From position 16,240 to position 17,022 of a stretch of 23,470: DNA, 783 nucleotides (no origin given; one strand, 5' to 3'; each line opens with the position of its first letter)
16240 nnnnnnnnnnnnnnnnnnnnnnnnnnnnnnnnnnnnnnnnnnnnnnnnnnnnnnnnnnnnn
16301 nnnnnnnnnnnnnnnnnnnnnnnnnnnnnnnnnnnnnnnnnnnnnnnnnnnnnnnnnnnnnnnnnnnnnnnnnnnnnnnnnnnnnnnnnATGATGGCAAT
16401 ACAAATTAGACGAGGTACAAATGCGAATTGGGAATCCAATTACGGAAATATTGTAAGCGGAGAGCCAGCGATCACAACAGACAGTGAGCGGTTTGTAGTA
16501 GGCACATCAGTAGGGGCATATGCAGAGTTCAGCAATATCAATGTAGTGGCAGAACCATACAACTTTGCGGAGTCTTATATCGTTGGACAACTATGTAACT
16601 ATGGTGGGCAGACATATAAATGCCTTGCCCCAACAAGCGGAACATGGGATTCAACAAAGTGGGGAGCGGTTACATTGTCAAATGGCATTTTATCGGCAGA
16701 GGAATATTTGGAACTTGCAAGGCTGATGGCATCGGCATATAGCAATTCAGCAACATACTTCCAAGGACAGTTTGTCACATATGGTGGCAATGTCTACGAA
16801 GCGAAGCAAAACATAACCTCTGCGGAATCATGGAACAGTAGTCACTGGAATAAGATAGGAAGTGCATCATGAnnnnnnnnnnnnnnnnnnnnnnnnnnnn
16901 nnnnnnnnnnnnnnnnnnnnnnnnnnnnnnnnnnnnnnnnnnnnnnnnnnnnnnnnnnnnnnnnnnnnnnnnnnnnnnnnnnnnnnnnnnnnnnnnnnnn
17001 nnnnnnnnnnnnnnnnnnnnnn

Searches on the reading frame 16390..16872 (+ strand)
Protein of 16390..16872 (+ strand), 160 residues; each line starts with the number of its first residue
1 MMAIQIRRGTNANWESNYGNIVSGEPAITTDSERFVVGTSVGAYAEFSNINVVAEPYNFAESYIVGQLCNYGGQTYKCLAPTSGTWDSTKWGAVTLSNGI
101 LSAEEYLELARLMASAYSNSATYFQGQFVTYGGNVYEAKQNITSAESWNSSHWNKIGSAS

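Call 6: search_protein_families(library=pfam, proteins=[window:16390-16872:+], max_evalue=0.01)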
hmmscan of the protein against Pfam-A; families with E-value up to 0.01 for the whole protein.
window:16390-16872:+ (160 aa): 2 families
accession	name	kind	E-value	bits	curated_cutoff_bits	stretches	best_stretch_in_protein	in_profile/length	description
PF02839.19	CBM_5_12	-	1.5e-09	38.1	26.2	1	116-150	1-36/44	Carbohydrate-binding module family 5/12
PF18454.7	Mtd_N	-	1.7e-07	31.5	26.3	1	4-38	1-33/37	Major tropism determinant N-terminal domain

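Call 7: find_encoding_contigs(protein=window:16390-16872:+, flank=4000, max_places=10)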
Protein window:16390-16872:+ (160 aa): no gene with exactly this product is on record in the collection.

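Call 26: find_homologous_proteins(query=window:16390-16872:+, max_evalue=1e-20)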
Query window:16390-16872:+ (160 aa): 33 proteins with E <= 1e-20 among 52 candidates.
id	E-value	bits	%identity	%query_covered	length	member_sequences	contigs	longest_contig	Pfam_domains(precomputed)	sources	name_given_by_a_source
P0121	1.2e-96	339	97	99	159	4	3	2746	PF02839.20,PF18454.8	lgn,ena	-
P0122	4.9e-78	278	78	99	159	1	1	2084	PF02839.20,PF18454.8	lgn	-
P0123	7.4e-77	274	78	99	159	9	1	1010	PF02839.20,PF18454.8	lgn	-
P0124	1.3e-76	274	78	99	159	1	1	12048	PF02839.20,PF18454.8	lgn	-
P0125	4.4e-75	269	76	99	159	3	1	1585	PF02839.20,PF18454.8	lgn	-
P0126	6.9e-72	258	74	99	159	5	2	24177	PF18454.8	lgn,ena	-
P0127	2.8e-69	250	72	98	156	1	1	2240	PF02839.20,PF18454.8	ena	-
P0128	3.1e-68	246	69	99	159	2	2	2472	PF18454.8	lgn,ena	-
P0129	3.4e-67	243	69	99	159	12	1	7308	PF02839.20,PF18454.8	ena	-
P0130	1.5e-66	241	69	99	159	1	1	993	PF02839.20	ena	-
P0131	1.5e-66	241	69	99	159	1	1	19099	PF02839.20,PF18454.8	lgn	-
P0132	3.0e-64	234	65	99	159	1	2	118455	PF02839.20,PF18454.8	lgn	-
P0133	1.6e-63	231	65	99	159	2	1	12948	PF02839.20,PF18454.8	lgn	-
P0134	4.6e-63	230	70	99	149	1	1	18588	PF02839.20,PF18454.8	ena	-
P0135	7.9e-62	226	64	99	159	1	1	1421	PF18454.8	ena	-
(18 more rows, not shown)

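Call 29: find_encoding_contigs(protein=P0121, flank=3500, max_places=10)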
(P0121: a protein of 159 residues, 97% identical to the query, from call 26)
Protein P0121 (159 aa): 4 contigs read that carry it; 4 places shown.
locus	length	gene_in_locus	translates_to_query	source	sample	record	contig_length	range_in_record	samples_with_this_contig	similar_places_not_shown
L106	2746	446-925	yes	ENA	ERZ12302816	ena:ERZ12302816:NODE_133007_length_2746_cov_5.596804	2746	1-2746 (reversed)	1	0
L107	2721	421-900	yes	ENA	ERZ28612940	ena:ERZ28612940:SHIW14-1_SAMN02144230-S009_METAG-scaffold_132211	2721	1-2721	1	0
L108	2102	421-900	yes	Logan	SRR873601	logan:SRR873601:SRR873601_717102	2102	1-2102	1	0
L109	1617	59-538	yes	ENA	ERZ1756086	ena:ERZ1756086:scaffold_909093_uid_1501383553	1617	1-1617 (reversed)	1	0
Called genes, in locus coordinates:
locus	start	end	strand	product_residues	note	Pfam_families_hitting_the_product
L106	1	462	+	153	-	?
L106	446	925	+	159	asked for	PF18454:Mtd_N (weak), PF02839:CBM_5_12 (weak)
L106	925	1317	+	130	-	-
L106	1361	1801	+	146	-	-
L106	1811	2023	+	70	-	-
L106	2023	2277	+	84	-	-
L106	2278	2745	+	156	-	?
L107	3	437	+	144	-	?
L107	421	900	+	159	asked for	PF18454:Mtd_N (weak), PF02839:CBM_5_12 (weak)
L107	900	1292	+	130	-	-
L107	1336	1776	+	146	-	-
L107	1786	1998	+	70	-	-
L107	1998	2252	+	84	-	-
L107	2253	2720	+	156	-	?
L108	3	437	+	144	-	?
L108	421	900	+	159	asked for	PF18454:Mtd_N (weak), PF02839:CBM_5_12 (weak)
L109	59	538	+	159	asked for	PF18454:Mtd_N (weak), PF02839:CBM_5_12 (weak)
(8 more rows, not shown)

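Call 30: find_encoding_contigs(protein=P0126, flank=3500, max_places=10)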
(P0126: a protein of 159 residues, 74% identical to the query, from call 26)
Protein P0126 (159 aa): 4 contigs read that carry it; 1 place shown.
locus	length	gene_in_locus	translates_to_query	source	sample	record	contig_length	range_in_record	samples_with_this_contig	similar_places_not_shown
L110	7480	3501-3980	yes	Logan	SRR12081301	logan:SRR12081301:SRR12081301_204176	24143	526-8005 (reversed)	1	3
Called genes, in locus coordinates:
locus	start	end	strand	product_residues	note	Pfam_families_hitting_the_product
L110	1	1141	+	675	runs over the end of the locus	-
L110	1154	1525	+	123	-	-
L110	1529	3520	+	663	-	-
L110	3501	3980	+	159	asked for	PF18454:Mtd_N (weak)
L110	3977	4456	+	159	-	-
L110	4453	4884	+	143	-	-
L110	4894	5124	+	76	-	-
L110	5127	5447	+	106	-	-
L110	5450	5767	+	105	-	-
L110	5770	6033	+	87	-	-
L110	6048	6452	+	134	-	-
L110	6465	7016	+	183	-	-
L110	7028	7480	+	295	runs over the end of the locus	PF01471:PG_binding_1 (faint)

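Call 48: find_related_loci(query=A2, collection=metagenome_contigs, flank=3500)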
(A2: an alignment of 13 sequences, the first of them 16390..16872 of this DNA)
Query A2 (160 aa) in metagenome_contigs; peptide patterns used: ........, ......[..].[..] (x = any residue, [..] = any of these).
96 stretches matched a pattern; 14 encode a relative of the query (tblastn E <= 1e-3); 14 distinct loci.
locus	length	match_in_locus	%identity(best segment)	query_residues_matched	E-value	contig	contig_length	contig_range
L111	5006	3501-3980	98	1-160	3e-104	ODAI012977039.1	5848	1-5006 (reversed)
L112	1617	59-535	97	2-160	2e-109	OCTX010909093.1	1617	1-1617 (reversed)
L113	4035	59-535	77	2-160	5e-82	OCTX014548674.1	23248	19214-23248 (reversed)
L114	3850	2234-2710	75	2-160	7e-81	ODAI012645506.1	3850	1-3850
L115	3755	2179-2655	68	2-160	4e-75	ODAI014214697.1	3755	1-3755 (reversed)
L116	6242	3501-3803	46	2-103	5e-29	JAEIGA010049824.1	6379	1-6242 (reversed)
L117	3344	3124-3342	59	2-74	2e-26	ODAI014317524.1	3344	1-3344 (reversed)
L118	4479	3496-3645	70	2-51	3e-19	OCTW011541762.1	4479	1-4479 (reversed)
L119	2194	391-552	63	2-55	2e-19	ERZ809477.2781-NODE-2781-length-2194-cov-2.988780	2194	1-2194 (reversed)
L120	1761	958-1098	51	2-48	6e-14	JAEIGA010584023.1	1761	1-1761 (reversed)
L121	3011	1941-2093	57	2-52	1e-13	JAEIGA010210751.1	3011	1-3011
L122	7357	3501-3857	29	4-130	5e-7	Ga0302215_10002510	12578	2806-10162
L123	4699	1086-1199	55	1-40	2e-6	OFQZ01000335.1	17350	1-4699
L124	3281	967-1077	38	2-38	7e-5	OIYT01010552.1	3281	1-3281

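Call 49: find_related_loci(query=A2, collection=viral_contigs, flank=3500)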
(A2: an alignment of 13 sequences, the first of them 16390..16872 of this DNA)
Query A2 (160 aa) in viral_contigs; peptide patterns used: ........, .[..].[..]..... (x = any residue, [..] = any of these).
38 stretches matched a pattern; 6 encode a relative of the query (tblastn E <= 1e-3); 6 distinct loci.
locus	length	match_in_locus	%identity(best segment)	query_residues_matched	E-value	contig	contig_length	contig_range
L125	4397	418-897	98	1-160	6e-104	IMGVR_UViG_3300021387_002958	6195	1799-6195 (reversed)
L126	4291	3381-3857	77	2-160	3e-82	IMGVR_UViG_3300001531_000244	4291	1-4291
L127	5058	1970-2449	64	2-160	2e-68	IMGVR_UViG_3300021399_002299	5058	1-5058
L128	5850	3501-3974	60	2-160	3e-63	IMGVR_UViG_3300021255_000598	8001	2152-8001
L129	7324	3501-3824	67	52-160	2e-40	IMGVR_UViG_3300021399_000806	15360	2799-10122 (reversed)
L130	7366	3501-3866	41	2-156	5e-32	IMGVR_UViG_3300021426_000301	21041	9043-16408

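Call 60: search_protein_families(library=phrogs, proteins=[window:16390-16872:+], max_evalue=0.001)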
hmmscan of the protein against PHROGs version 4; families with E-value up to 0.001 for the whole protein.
window:16390-16872:+ (160 aa): 1 family
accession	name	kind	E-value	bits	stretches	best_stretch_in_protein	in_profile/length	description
phrog_9851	-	tail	9.1e-06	24.7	1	51-154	116-211/1092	tail fiber protein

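Call 85: find_encoding_contigs(protein=P0134, flank=2500, max_places=10)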
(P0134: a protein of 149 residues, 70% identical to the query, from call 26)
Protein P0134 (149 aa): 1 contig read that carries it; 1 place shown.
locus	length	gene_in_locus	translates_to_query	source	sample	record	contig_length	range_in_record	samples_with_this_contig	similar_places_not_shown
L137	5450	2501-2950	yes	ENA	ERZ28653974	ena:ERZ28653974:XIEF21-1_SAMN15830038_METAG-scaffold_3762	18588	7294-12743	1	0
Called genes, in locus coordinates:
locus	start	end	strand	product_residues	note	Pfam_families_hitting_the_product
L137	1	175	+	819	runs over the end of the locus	-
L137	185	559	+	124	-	PF20458:DUF6711 (weak)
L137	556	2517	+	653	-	-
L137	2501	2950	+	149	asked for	PF18454:Mtd_N (weak), PF02839:CBM_5_12 (faint)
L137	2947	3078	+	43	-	-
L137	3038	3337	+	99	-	PF21939:Gp10_C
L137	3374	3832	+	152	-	-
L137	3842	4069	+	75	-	-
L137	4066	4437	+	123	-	-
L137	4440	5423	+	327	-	PF01510:Amidase_2, PF01471:PG_binding_1, PF05036:SPOR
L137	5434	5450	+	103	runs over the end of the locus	-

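Call 86: find_encoding_contigs(protein=P0125, flank=2500, max_places=10)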
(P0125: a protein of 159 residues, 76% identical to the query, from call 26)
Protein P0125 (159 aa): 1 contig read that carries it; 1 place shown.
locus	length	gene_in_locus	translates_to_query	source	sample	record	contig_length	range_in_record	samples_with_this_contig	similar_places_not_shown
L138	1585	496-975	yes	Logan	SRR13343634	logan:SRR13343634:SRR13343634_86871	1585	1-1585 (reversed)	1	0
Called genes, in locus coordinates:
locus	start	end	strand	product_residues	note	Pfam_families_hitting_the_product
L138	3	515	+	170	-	?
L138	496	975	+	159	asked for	PF18454:Mtd_N (weak), PF02839:CBM_5_12 (faint)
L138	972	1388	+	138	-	-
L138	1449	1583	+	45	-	?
